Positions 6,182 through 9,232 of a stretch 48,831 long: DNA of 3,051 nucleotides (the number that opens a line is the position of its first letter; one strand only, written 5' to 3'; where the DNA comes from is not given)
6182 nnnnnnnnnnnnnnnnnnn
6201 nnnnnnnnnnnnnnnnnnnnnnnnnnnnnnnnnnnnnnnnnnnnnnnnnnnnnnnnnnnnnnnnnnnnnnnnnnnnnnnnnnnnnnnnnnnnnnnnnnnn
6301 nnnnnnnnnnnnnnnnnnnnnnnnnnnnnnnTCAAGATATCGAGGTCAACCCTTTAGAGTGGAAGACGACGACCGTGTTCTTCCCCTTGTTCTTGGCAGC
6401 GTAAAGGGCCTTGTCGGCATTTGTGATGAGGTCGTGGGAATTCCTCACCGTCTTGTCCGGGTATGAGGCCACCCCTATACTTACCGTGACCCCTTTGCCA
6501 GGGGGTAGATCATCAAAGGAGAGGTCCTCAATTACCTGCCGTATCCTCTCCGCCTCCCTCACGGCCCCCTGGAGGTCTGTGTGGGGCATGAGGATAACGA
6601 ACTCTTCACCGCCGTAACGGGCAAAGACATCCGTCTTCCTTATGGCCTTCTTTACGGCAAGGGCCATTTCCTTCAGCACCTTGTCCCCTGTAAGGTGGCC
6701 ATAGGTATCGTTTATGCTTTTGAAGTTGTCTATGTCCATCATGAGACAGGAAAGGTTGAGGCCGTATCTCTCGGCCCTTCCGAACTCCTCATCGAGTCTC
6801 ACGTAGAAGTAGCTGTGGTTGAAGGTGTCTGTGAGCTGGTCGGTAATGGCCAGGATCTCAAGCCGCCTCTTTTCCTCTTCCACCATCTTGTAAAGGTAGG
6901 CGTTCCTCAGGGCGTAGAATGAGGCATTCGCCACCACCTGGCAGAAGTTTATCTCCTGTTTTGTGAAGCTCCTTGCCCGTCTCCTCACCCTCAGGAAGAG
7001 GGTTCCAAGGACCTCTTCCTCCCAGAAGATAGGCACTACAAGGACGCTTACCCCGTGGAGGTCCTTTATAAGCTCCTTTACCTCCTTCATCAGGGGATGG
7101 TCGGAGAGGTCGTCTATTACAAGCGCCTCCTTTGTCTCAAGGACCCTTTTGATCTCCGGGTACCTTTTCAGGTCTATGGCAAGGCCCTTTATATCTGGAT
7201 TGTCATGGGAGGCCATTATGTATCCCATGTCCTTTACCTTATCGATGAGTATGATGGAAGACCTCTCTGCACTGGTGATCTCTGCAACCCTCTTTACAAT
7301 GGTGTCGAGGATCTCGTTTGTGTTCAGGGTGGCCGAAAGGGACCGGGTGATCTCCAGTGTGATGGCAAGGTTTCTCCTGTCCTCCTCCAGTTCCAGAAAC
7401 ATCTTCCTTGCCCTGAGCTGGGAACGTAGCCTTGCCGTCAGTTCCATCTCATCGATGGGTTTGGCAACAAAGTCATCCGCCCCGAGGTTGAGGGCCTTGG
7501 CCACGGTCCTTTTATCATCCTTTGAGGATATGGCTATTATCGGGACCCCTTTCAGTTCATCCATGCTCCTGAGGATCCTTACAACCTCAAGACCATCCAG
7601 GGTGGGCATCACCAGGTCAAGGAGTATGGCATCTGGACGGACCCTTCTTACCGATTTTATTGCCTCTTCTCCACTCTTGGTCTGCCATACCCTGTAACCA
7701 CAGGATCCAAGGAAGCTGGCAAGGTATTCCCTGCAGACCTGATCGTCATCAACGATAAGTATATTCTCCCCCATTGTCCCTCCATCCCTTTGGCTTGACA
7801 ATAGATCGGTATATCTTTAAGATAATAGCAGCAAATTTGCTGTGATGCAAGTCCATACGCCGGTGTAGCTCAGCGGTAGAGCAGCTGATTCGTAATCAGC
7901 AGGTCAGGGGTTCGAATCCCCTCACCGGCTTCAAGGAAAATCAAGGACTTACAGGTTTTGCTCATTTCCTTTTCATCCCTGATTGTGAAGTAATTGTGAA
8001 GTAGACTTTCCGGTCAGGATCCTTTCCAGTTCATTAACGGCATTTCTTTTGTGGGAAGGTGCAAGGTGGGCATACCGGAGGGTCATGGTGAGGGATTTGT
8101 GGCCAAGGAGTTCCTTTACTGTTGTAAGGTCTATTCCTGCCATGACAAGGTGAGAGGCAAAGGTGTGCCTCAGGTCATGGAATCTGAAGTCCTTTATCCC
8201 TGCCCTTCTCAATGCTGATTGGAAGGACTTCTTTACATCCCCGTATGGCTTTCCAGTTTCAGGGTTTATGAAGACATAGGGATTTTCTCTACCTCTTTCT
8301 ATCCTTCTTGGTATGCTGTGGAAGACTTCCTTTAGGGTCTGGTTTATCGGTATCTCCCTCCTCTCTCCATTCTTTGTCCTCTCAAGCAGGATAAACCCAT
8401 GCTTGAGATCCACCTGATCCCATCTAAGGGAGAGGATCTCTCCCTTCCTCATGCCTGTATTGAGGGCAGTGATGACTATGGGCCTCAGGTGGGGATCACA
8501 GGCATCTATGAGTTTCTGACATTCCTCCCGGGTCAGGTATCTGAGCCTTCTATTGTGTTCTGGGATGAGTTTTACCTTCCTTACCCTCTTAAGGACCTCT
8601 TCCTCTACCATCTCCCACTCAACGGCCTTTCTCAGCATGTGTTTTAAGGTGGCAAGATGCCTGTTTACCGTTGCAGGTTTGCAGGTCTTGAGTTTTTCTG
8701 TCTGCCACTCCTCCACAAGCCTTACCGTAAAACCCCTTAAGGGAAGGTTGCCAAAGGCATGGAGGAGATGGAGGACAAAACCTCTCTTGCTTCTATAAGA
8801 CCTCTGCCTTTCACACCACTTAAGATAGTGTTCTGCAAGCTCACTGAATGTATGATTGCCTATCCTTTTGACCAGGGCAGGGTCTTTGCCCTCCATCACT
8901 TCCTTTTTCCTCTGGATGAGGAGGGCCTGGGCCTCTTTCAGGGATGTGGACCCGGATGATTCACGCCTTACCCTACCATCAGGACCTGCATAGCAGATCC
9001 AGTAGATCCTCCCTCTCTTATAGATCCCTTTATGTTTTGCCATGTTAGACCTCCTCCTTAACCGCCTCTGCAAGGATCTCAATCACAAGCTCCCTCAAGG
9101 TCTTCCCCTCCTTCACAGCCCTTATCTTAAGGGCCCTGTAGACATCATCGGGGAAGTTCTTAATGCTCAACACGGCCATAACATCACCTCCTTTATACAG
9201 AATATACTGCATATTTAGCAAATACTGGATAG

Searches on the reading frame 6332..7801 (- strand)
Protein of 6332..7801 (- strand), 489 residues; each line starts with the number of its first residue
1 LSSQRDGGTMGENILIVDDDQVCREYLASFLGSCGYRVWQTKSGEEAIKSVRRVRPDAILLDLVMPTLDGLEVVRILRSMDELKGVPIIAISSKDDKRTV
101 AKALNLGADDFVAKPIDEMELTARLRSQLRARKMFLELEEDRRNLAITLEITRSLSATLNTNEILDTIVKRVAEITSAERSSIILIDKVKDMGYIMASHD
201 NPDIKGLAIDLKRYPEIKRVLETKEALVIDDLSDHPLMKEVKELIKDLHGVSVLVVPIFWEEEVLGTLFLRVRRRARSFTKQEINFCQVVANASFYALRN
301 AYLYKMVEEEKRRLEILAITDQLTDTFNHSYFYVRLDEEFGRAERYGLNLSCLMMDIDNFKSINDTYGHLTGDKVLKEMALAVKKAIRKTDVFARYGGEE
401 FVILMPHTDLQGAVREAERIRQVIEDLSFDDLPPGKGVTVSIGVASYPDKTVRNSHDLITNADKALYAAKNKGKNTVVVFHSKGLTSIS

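Call 94: search_protein_families(library=pfam, proteins=[window:6332-7801:-], max_evalue=0.00001)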
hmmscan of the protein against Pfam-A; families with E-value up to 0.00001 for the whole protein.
window:6332-7801:- (489 aa): 5 families
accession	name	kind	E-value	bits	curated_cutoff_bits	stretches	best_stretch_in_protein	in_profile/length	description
PF00990.26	GGDEF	-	4.9e-47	160.1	23.8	1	318-475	1-160/161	Diguanylate cyclase, GGDEF domain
PF00072.30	Response_reg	-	2.4e-29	102.2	30.2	1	14-125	1-110/111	Response regulator receiver domain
PF01590.32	GAF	-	1.4e-14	55.2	22.4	1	162-292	3-127/133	GAF domain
PF13185.12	GAF_2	-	7.5e-12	46.1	28.6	1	160-292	3-129/136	GAF domain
PF13492.12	GAF_3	-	3.1e-08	34.5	27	1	162-292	3-121/129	GAF domain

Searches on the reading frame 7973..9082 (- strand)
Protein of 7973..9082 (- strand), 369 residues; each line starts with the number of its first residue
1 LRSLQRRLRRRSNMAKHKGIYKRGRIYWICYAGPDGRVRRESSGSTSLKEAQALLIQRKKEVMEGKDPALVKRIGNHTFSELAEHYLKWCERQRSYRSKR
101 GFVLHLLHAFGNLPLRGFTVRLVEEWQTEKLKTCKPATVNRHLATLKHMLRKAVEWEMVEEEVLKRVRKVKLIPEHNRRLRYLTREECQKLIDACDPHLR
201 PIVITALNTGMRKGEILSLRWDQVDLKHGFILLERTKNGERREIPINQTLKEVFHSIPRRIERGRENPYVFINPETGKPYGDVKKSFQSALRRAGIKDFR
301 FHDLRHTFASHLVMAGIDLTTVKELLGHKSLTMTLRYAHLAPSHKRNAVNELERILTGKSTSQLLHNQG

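Call 94: search_protein_families(library=pfam, proteins=[window:7973-9082:-], max_evalue=0.00001)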
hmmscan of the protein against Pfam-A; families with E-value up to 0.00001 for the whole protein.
window:7973-9082:- (369 aa): 1 family
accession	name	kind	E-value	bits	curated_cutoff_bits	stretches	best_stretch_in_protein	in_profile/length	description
PF00589.27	Phage_integrase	-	2.9e-39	135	27.1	1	182-343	2-171/172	Phage integrase family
